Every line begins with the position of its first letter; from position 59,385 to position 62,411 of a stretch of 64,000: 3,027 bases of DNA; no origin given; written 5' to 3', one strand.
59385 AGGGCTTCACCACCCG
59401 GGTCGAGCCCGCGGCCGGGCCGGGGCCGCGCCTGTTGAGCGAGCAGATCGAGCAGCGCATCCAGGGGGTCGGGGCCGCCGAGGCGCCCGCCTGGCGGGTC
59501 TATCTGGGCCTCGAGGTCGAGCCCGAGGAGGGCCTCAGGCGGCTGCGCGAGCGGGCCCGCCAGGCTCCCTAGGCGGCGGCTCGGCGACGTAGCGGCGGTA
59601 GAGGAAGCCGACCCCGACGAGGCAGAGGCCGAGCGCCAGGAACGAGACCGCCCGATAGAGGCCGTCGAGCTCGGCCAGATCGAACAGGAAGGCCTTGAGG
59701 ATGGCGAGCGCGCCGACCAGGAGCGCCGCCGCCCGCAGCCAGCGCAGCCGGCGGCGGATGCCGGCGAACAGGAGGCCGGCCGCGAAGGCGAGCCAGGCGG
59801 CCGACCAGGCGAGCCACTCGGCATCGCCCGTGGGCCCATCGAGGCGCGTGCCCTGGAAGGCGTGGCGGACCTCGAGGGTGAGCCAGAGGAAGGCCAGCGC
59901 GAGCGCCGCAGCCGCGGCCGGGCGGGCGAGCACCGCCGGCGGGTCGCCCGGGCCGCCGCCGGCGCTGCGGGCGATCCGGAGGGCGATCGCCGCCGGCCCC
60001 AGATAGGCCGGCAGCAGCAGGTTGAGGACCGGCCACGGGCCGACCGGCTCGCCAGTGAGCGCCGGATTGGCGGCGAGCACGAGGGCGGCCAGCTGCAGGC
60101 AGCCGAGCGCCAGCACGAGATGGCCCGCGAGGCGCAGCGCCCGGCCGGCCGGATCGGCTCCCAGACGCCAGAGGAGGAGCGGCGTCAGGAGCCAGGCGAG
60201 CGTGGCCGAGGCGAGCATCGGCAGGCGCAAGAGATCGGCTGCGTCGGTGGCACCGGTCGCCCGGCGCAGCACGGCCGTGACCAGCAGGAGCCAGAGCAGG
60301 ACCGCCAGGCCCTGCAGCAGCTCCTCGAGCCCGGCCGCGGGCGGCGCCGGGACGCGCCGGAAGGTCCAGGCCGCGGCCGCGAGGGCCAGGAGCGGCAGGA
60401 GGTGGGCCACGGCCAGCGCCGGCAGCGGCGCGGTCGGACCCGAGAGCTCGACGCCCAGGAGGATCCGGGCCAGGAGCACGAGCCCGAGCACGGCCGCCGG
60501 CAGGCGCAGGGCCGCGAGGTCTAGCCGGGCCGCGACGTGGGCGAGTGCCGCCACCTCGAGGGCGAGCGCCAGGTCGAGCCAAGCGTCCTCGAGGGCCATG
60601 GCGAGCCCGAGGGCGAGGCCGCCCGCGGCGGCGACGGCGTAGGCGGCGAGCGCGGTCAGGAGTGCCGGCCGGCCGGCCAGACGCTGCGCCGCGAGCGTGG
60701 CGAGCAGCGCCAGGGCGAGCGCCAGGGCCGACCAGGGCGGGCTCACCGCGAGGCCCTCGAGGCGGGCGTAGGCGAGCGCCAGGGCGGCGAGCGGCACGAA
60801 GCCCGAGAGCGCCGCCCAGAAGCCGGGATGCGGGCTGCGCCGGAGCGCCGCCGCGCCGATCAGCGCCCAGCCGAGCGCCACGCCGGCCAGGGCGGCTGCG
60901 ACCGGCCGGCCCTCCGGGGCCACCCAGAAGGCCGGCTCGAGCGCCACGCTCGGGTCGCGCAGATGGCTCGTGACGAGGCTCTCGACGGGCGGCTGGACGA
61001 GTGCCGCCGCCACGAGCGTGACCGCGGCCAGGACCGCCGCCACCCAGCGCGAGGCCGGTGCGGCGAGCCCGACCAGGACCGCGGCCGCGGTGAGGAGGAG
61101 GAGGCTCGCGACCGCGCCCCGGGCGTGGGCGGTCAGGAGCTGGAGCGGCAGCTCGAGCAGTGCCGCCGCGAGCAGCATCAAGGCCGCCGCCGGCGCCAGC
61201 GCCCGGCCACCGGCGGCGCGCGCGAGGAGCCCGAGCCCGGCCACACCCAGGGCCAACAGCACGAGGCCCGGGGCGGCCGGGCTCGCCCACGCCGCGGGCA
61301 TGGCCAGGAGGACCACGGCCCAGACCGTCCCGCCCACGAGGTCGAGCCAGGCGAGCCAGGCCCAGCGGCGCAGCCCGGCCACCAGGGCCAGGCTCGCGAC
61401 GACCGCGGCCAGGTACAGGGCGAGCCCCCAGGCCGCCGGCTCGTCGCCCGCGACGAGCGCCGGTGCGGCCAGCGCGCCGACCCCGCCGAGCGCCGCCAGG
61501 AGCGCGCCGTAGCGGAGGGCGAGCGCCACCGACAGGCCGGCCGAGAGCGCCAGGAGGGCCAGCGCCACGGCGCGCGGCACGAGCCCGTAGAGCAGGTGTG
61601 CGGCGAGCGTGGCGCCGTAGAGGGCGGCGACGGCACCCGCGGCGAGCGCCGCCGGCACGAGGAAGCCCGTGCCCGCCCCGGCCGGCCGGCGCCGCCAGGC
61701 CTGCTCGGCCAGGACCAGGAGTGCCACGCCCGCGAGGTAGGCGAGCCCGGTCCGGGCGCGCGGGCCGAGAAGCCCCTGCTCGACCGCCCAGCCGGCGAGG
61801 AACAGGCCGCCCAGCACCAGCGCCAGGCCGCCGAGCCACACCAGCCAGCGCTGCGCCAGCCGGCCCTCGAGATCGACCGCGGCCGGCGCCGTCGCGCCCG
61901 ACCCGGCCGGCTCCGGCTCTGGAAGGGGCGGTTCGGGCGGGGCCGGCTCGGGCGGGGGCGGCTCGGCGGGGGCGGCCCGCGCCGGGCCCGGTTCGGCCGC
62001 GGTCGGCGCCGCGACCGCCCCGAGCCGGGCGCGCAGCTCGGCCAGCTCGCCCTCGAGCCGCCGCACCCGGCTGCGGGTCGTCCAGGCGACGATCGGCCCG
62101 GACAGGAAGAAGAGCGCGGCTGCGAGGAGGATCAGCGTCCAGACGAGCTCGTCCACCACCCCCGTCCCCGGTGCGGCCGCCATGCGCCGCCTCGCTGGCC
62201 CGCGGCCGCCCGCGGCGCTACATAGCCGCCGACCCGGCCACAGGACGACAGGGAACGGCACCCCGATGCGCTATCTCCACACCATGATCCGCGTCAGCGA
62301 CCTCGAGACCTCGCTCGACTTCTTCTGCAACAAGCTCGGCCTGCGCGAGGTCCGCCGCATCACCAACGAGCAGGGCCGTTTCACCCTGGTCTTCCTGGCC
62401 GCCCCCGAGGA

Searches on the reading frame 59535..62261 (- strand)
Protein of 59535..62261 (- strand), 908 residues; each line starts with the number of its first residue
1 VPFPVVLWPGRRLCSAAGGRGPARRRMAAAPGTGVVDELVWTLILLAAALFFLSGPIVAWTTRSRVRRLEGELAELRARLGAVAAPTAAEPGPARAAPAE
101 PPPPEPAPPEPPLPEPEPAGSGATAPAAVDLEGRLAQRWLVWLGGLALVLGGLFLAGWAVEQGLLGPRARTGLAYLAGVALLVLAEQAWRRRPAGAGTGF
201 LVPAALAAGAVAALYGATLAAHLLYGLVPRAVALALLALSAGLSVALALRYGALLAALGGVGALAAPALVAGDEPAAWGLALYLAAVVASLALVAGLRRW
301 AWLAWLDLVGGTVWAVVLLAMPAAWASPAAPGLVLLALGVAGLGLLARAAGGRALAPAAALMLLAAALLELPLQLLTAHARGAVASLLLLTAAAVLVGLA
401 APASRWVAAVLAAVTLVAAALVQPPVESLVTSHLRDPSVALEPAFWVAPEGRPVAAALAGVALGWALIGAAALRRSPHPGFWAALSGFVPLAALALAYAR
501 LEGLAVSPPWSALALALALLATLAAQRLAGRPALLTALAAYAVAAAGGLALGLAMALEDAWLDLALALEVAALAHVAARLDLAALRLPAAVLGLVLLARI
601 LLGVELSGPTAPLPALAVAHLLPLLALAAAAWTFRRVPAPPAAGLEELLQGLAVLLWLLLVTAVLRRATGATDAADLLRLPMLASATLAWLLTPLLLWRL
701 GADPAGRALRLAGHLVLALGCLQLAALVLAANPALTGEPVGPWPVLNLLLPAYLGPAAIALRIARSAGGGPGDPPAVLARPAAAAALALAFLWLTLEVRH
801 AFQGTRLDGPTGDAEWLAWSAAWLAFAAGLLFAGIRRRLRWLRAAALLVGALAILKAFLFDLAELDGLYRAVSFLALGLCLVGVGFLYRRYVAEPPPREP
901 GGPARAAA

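Call 81: search_protein_families(library=pfam, proteins=[window:59535-62261:-], max_evalue=0.00001)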
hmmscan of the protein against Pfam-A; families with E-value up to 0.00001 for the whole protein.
window:59535-62261:- (908 aa): 1 family
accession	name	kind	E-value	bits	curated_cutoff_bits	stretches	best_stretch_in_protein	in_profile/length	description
PF10101.14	DUF2339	-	1.7e-87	295.2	33.6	2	459-890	202-658/659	Predicted membrane protein (DUF2339)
